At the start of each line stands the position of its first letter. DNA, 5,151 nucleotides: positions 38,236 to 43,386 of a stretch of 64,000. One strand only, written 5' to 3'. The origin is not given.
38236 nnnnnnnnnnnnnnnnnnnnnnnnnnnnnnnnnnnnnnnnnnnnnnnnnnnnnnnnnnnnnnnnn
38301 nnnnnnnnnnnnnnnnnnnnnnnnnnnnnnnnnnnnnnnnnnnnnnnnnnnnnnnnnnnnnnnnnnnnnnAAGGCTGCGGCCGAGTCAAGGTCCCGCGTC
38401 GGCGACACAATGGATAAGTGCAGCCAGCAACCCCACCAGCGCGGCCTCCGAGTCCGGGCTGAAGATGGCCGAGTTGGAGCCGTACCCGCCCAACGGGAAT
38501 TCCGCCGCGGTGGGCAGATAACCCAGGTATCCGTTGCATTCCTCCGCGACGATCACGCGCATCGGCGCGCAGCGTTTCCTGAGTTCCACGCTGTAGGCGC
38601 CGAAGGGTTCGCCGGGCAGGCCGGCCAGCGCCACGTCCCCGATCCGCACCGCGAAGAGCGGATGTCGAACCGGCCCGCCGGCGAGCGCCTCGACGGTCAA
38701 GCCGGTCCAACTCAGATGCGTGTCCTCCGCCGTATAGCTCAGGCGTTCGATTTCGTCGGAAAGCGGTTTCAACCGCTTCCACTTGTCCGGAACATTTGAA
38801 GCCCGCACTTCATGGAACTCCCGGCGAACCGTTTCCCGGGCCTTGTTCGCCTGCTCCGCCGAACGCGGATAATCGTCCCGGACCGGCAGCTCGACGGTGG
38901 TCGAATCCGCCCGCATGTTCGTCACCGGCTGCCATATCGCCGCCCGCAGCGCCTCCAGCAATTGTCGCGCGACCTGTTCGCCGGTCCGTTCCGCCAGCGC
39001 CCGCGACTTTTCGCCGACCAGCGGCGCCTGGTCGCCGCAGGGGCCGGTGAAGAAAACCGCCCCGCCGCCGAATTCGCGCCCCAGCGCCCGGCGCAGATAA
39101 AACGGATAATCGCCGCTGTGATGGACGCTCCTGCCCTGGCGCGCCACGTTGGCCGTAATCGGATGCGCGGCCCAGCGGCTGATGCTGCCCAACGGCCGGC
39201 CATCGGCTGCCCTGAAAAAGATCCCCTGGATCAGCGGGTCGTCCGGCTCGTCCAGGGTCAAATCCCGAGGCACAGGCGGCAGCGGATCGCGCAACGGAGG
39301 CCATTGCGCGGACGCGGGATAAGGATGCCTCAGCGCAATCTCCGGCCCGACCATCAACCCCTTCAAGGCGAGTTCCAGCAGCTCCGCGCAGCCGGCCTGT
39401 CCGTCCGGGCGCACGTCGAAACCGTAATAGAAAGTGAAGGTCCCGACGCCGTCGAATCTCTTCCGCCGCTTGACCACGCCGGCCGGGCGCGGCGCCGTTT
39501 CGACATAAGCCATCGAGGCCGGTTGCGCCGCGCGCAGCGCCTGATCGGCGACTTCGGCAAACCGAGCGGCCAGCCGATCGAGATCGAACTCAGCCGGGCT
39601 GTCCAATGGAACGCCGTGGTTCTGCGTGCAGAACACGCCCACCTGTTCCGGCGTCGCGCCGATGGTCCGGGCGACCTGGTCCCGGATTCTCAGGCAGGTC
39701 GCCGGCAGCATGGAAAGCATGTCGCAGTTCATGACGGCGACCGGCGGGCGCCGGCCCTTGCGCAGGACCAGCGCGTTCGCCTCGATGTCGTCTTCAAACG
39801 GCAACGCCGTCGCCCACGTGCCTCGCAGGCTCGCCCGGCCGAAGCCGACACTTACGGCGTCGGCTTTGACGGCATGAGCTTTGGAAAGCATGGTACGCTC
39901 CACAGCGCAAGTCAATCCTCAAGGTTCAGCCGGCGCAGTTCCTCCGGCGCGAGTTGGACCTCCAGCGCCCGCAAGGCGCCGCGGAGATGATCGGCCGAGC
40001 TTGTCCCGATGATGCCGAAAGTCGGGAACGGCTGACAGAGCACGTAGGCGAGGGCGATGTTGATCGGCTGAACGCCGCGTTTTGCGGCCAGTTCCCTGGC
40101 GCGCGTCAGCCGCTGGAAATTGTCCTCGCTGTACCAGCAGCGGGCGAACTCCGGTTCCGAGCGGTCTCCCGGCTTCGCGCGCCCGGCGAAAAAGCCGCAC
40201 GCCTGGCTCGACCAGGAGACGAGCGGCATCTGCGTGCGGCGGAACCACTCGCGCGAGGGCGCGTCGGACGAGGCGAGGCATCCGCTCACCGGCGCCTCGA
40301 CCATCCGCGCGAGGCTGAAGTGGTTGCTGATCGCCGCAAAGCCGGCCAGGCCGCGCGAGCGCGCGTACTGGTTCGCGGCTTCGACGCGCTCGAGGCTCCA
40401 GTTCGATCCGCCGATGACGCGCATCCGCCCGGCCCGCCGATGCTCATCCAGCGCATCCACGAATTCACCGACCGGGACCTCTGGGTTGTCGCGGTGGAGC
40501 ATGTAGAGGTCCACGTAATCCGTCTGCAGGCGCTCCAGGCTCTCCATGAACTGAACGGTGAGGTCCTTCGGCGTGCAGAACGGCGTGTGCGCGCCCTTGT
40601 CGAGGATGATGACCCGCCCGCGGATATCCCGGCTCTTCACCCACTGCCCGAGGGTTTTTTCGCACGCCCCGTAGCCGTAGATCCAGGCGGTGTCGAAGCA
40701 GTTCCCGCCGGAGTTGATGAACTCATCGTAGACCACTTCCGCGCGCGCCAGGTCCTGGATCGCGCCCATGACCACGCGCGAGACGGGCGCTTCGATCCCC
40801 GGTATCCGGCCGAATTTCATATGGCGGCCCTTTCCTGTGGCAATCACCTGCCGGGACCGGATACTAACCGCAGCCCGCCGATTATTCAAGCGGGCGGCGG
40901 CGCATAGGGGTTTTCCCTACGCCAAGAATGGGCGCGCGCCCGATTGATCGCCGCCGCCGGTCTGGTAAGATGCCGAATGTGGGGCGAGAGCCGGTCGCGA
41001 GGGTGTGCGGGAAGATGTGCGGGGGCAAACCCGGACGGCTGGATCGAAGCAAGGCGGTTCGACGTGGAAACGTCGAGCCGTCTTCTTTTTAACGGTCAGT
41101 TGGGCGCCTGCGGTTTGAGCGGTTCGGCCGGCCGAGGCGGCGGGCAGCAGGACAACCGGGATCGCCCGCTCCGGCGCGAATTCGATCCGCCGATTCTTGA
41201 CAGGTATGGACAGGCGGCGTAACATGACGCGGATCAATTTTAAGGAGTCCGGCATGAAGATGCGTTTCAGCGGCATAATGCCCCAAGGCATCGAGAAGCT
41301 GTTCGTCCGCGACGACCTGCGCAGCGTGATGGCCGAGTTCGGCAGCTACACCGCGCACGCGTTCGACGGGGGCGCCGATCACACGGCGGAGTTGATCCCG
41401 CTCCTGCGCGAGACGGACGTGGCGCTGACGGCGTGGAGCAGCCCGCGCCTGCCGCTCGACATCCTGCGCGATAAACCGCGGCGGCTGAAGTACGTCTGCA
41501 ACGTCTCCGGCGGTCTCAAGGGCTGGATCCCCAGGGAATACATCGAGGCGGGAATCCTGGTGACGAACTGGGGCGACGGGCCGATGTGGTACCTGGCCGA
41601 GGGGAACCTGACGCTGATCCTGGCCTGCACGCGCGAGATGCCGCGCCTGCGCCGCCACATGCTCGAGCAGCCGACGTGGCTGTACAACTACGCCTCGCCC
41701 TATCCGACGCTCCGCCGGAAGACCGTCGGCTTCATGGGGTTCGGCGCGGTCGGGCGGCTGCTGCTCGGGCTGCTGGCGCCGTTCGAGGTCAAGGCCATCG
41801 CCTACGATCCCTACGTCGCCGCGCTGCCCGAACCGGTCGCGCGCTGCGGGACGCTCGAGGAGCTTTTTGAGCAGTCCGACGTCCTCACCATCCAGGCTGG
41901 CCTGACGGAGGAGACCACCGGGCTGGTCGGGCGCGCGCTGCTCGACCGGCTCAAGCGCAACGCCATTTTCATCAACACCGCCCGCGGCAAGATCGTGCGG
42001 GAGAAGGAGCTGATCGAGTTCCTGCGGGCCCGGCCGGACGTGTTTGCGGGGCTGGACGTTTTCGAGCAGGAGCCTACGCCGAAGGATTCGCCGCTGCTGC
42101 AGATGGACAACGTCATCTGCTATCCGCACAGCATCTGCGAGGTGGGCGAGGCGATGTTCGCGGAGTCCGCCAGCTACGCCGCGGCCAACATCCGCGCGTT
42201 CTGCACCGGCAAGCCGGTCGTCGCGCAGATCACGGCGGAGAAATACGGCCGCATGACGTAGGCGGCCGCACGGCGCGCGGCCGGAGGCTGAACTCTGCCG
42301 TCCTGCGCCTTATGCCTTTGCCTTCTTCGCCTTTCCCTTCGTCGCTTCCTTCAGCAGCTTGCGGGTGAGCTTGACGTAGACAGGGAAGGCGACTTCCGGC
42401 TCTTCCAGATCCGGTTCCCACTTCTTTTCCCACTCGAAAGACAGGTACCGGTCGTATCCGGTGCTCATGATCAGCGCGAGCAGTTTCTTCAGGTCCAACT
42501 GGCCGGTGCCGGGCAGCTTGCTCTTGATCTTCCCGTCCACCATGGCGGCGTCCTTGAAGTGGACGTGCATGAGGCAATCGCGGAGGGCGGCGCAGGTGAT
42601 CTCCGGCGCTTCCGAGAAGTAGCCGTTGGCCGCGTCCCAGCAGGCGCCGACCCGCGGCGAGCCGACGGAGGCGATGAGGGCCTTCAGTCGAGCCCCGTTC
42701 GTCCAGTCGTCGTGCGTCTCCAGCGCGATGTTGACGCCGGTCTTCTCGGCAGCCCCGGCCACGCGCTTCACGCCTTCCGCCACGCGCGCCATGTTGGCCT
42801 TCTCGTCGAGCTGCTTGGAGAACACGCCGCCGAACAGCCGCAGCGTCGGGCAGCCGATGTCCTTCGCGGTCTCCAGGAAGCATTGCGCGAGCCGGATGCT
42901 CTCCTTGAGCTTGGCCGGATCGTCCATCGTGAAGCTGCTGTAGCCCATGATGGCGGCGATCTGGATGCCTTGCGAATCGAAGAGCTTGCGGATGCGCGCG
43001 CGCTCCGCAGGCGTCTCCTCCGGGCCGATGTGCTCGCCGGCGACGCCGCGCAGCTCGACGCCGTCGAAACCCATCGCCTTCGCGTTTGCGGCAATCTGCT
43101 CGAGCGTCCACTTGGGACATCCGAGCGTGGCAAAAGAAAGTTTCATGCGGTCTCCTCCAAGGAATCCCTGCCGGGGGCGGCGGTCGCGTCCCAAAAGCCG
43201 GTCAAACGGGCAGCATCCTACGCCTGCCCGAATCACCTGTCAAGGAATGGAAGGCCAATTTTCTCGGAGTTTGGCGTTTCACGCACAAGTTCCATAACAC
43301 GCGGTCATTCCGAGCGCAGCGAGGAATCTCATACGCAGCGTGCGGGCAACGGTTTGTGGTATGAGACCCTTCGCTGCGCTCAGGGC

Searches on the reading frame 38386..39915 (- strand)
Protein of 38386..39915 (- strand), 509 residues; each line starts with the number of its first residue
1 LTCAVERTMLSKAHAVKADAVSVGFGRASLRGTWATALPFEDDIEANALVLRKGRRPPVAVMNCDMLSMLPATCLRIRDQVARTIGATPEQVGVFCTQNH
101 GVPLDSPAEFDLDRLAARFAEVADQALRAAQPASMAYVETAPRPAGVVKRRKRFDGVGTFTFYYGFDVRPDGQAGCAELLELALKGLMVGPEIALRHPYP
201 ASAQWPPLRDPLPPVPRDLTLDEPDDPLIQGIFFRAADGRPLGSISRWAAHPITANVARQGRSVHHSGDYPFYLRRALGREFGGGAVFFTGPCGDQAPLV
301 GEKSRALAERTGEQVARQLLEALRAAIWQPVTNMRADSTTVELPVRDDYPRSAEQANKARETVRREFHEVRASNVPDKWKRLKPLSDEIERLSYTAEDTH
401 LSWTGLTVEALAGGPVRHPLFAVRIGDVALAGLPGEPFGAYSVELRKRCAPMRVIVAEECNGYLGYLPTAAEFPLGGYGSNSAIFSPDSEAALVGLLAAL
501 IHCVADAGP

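Call 15: search_protein_families(library=pfam, proteins=[window:38386-39915:-], max_evalue=0.001)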
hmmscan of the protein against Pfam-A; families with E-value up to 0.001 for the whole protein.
window:38386-39915:- (509 aa): 0 families

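Call 17: search_protein_families(library=pfam, proteins=[window:38386-39915:-], max_evalue=1)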
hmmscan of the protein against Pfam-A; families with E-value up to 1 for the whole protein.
window:38386-39915:- (509 aa): 1 family
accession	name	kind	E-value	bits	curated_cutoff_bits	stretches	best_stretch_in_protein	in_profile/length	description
PF04734.18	Ceramidase_alk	-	0.21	10.6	32.1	1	415-492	419-506/509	Neutral/alkaline non-lysosomal ceramidase, N-terminal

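Call 96: search_solved_structures(query=window:38386-39915:-, max_evalue=1)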
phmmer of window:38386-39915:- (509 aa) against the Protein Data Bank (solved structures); distinct sequences matched with E-value up to 1: 4.
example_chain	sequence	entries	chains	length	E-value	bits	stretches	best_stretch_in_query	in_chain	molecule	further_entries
5udf_A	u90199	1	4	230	0.085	14.9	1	93-162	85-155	Lipoprotein-releasing system transmembrane protein LolE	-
9w2w_A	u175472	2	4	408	0.18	13.8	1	93-162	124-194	LolF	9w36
9w35_A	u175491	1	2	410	0.18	13.8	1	93-162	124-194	LolF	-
9w37_A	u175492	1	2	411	0.18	13.8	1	93-162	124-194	LolF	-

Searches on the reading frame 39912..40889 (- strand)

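Call 15: search_protein_families(library=pfam, proteins=[window:39912-40889:-], max_evalue=0.001)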
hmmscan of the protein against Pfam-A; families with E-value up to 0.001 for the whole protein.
window:39912-40889:- (325 aa): 1 family
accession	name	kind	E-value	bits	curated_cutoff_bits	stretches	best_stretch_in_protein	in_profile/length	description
PF00248.27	Aldo_ket_red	-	2.6e-46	158.4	24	1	50-321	21-286/291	Aldo/keto reductase family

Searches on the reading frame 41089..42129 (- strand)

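Call 15: search_protein_families(library=pfam, proteins=[window:41089-42129:-], max_evalue=0.001)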
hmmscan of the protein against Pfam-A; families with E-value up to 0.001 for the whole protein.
window:41089-42129:- (346 aa): 0 families

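Call 17: search_protein_families(library=pfam, proteins=[window:41089-42129:-], max_evalue=1)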
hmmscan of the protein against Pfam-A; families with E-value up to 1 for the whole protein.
window:41089-42129:- (346 aa): 1 family
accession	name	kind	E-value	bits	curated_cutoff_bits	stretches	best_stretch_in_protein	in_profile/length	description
PF11248.13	DUF3046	-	0.05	14.4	25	1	261-295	10-44/62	Protein of unknown function (DUF3046)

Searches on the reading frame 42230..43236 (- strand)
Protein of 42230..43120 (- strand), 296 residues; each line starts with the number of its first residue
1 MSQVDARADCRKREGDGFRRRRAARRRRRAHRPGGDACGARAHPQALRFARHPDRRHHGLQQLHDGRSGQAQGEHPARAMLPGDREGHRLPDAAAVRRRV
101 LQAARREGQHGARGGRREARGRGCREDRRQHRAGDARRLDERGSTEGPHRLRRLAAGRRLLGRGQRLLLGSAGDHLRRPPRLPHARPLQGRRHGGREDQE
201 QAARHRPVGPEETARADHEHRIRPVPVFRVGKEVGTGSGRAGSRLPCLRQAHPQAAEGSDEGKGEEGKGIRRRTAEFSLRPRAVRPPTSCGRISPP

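Call 15: search_protein_families(library=pfam, proteins=[window:42230-43120:-], max_evalue=0.001)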
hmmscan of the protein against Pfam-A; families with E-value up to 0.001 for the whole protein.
window:42230-43120:- (296 aa): 0 families

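Call 17: search_protein_families(library=pfam, proteins=[window:42230-43120:-, window:42310-43236:-], max_evalue=1)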
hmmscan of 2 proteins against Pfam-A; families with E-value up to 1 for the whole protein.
window:42230-43120:- (296 aa): 0 families

window:42310-43236:- (308 aa): 1 family
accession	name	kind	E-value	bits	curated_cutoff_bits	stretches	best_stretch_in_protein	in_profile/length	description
PF01261.30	AP_endonuc_2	-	5.5e-38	131.5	31.1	1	50-273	2-233/249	Xylose isomerase-like TIM barrel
